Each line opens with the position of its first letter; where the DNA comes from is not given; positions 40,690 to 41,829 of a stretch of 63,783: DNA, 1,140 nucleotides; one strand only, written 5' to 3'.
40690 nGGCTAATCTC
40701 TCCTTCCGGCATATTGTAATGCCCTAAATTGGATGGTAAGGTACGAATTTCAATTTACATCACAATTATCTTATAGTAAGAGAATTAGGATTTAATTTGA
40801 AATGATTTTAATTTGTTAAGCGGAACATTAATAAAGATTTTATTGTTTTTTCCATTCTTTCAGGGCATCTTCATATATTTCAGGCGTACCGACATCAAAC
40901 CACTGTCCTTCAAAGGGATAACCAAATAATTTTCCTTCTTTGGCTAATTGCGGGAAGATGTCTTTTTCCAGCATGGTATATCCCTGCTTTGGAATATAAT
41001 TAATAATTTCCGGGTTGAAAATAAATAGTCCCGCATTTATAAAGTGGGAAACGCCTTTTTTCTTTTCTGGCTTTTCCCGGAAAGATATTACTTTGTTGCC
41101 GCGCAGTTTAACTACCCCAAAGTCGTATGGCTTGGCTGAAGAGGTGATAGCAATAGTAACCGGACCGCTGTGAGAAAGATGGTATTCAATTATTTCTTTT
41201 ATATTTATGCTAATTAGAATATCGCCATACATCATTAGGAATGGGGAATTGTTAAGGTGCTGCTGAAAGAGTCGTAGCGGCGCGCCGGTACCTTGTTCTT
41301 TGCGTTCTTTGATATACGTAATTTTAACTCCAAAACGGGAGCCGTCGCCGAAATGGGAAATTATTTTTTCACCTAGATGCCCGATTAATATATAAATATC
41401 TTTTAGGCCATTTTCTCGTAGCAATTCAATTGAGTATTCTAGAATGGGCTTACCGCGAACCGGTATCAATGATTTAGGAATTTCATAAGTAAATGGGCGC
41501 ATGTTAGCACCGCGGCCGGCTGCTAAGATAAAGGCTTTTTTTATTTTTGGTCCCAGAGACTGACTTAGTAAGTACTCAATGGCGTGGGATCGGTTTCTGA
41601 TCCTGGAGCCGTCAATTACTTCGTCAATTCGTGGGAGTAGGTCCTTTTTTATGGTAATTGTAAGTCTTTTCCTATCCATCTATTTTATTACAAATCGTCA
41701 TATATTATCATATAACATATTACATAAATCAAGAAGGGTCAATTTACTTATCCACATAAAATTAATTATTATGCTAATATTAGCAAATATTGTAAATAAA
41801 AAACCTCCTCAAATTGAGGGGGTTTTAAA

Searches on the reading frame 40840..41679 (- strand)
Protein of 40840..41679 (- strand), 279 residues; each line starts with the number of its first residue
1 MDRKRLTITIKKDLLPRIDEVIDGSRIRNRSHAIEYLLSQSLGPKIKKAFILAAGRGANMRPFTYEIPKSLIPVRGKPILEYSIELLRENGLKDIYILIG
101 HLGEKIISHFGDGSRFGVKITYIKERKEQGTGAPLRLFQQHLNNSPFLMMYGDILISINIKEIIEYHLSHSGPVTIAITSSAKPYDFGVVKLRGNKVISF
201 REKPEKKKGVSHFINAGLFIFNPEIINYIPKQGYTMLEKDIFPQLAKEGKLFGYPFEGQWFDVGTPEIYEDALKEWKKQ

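Call 3: search_protein_families(library=pfam, proteins=[window:40840-41679:-], max_evalue=0.01)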
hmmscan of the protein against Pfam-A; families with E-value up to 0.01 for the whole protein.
window:40840-41679:- (279 aa): 3 families
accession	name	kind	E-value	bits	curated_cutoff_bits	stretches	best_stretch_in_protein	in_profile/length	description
PF00483.29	NTP_transferase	-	1.3e-43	149.7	21.2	1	48-276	1-242/245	Nucleotidyl transferase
PF12804.13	NTP_transf_3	-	1.3e-09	38.8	27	1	49-154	1-96/160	MobA-like NTP transferase domain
PF01402.27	RHH_1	-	0.0087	16.4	20.5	0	5-40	1-35/39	Ribbon-helix-helix protein, copG family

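Call 4: search_protein_families(library=ncbifam, proteins=[window:40840-41679:-], max_evalue=0.01)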
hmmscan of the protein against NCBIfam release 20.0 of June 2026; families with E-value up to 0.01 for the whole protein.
window:40840-41679:- (279 aa): 41 families (the best 25 are shown)
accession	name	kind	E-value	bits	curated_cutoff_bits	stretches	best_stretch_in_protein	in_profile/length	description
TIGR03992.1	Arch_glmU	subfamily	5.2e-45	154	292.1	1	48-266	2-217/393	bifunctional sugar-1-phosphate nucleotidylyltransferase/acetyltransferase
NF052502.1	man1P_GTase_Rv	exception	8.2e-43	146.6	440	1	48-269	2-223/352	mannose-1-phosphate guanylyltransferase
TIGR01208.1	rmlA_long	equivalog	2.3e-41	141.8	320.25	1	48-267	1-225/353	glucose-1-phosphate thymidylyltransferase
NF045761.1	NAMPUrTaseMurU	equivalog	5e-36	124.7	250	1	48-270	2-221/226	N-acetylmuramate alpha-1-phosphate uridylyltransferase MurU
TIGR02623.1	G1P_cyt_trans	equivalog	9.1e-33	113.8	300.25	2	119-265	94-234/255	glucose-1-phosphate cytidylyltransferase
NF041313.1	UDPGP_AglF_Halo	equivalog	2.4e-30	105.7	400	1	48-227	2-180/234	UTP--glucose-1-phosphate uridylyltransferase AglF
NF041173.1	Sug_nt_acttase_Thmprot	equivalog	3.6e-28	98.6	600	1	48-266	2-217/405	bifunctional sugar-1-phosphate nucleotidylyltransferase/acetyltransferase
TIGR01099.1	galU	equivalog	9.6e-22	77.8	326.8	2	46-111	1-66/261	UTP--glucose-1-phosphate uridylyltransferase GalU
TIGR01207.1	rmlA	equivalog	5.3e-21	75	360.65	1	48-228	1-182/286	glucose-1-phosphate thymidylyltransferase RfbA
NF049965.1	GlMnHpPGnyltfHddC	equivalog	7.6e-20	71.5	300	1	48-271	2-216/221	D-glycero-D-manno-heptose 1-phosphate guanosyltransferase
TIGR02091.1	glgC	equivalog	7.4e-17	61.5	424.9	1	49-271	3-254/364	glucose-1-phosphate adenylyltransferase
NF003670.0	PRK05293.1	equivalog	2.8e-16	59.4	470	1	49-272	7-254/382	glucose-1-phosphate adenylyltransferase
TIGR01173.1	glmU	equivalog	5.1e-16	58.6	366.85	1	49-225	3-176/452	bifunctional UDP-N-acetylglucosamine diphosphorylase/glucosamine-1-phosphate N-acetyltransferase GlmU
NF010935.0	PRK14355.1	equivalog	9.3e-15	54.2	718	1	48-225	5-182/459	bifunctional UDP-N-acetylglucosamine diphosphorylase/glucosamine-1-phosphate N-acetyltransferase GlmU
NF045697.1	MurNAcPUrMurU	equivalog_domain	1.3e-14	54.2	370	1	51-272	2-224/229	N-acetylmuramate alpha-1-phosphate uridylyltransferase MurU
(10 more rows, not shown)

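Call 50: search_protein_families(library=padloc, proteins=[window:40840-41679:-], max_evalue=0.01)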
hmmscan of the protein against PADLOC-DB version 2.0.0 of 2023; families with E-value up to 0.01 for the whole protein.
window:40840-41679:- (279 aa): 0 families

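Call 90: search_solved_structures(query=window:40840-41679:-, max_evalue=1e-10)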
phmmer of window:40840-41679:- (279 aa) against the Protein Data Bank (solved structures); distinct sequences matched with E-value up to 1e-10: 42.
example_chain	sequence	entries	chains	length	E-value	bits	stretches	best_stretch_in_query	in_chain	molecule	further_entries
8x7s_B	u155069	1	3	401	2.3e-41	145.2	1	47-272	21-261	UTP--glucose-1-phosphate uridylyltransferase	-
7whr_B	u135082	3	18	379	1e-34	123.4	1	47-269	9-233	Nucleotidyl transferase family protein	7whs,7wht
7x8j_A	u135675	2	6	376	9e-34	120.3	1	48-274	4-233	Mannose-1-phosphate guanylyltransferase 1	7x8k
8yre_D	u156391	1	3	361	9.7e-34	120.2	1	48-274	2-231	Mannose-1-phosphate guanylyltransferase 1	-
7d72_K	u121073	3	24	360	2.6e-32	115.5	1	48-268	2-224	Mannose-1-phosphate guanyltransferase beta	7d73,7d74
4y7t_A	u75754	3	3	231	8.2e-26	94.2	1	48-269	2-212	Nucleotidyl transferase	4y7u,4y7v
2ggo_A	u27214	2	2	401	1.5e-24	90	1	48-270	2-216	401aa long hypothetical glucose-1-phosphate thymidylyltransferase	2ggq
1tzf_A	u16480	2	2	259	2.7e-24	89.2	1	126-273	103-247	Glucose-1-phosphate cytidylyltransferase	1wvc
3hl3_A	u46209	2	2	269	1.2e-23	87.1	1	47-266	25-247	Glucose-1-phosphate thymidylyltransferase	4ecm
5z09_A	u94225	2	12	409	2.7e-23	85.9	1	48-269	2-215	Dual sugar-1-phosphate nucleotidylyltransferase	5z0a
8hhd_A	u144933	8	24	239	1.5e-21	80.2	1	47-268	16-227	Nucleotidyl transferase | N-acetylmuramate alpha-1-phosphate uridylyltransferase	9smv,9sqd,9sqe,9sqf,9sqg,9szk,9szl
7d72_A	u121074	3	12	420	5.6e-17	65.2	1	48-227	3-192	Mannose-1-phosphate guanyltransferase alpha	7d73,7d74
1mc3_A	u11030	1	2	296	8.1e-17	64.7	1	48-230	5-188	GLUCOSE-1-PHOSPHATE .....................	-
5ids_A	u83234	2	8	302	3.7e-16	62.5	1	47-228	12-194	Glucose-1-phosphate thymidylyltransferase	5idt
1lvw_A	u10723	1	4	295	4.9e-16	62.1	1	48-228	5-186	glucose-1-phosphate thymidylyltransferase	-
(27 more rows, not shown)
